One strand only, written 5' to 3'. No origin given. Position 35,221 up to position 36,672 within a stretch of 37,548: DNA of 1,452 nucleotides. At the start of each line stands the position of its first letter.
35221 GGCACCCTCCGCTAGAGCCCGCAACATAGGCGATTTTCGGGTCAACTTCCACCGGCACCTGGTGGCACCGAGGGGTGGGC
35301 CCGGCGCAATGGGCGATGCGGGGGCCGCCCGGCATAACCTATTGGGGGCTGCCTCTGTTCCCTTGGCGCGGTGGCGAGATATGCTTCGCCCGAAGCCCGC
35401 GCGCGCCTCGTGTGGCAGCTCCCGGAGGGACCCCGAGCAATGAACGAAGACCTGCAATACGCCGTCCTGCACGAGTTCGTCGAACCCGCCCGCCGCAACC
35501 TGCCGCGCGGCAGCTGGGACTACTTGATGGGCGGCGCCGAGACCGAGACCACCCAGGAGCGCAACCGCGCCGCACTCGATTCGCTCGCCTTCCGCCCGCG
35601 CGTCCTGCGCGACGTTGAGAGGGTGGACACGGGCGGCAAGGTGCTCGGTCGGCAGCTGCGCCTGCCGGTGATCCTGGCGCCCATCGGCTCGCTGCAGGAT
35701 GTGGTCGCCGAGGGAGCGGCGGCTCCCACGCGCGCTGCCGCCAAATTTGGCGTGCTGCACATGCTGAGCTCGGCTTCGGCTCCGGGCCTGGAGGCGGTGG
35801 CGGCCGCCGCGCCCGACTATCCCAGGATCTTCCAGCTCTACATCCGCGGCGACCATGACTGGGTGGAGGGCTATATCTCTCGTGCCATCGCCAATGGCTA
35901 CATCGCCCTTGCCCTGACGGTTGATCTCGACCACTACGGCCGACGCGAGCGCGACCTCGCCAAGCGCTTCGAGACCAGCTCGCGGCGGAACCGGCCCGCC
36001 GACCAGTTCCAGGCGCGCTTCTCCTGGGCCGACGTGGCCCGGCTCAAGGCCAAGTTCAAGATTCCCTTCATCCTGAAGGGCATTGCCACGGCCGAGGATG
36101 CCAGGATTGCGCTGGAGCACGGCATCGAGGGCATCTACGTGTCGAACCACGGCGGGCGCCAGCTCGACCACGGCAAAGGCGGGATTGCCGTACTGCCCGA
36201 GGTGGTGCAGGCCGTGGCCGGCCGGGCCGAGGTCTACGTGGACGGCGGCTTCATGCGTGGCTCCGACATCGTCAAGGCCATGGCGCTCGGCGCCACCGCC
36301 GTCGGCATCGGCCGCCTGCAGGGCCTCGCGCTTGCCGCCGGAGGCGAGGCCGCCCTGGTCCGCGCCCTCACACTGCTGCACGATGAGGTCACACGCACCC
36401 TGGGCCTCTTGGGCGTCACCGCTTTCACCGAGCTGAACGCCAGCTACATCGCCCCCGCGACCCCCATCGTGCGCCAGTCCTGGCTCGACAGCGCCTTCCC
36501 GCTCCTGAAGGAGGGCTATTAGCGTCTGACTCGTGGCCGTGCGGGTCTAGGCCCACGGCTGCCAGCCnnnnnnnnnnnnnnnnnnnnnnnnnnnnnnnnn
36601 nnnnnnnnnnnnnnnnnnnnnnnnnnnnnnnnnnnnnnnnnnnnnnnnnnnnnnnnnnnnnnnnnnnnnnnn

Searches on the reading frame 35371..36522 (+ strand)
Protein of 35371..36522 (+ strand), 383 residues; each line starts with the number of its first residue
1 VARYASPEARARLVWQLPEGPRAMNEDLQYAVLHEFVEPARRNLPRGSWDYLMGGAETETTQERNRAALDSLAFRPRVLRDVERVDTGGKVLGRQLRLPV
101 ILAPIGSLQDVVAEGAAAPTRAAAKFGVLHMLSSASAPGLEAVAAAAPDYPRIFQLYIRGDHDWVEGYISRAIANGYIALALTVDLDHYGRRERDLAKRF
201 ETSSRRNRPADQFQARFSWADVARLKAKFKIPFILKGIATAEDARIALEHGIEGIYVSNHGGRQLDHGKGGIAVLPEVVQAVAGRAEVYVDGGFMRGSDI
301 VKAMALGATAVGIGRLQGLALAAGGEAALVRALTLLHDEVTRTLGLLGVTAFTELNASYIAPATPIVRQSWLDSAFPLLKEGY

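Call 6: search_protein_families(library=pfam, proteins=[window:35371-36522:+])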
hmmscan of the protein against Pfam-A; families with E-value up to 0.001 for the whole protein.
window:35371-36522:+ (383 aa): 2 families
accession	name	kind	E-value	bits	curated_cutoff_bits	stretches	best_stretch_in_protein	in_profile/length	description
PF01070.24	FMN_dh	-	8.5e-102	341.2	24.9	1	40-361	1-349/350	FMN-dependent dehydrogenase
PF01645.23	Glu_synthase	-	0.00033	20.4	20.4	1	285-317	275-307/369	Conserved region in glutamate synthase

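Call 8: search_protein_families(library=ncbifam, proteins=[window:35371-36522:+], max_evalue=0.00001)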
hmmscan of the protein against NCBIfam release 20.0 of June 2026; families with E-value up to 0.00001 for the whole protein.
window:35371-36522:+ (383 aa): 5 families
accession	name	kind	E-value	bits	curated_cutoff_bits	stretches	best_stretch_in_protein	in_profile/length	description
NF008398.0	PRK11197.1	subfamily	6.5e-63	212.8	376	2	211-360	226-375/381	L-lactate dehydrogenase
TIGR03966.1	actino_HemFlav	equivalog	1.4e-59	201.7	470.85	2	218-358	235-375/385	pre-mycofactocin synthase MftD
NF033901.1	L_lactate_LldD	exception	1.5e-52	178.9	550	2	210-358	225-373/377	FMN-dependent L-lactate dehydrogenase LldD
TIGR02708.1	L_lactate_ox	equivalog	5.9e-49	167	645.5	2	216-355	214-353/367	L-lactate oxidase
TIGR02151.1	IPP_isom_2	equivalog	9.2e-08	31.4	281.3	1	268-357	243-331/338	type 2 isopentenyl-diphosphate Delta-isomerase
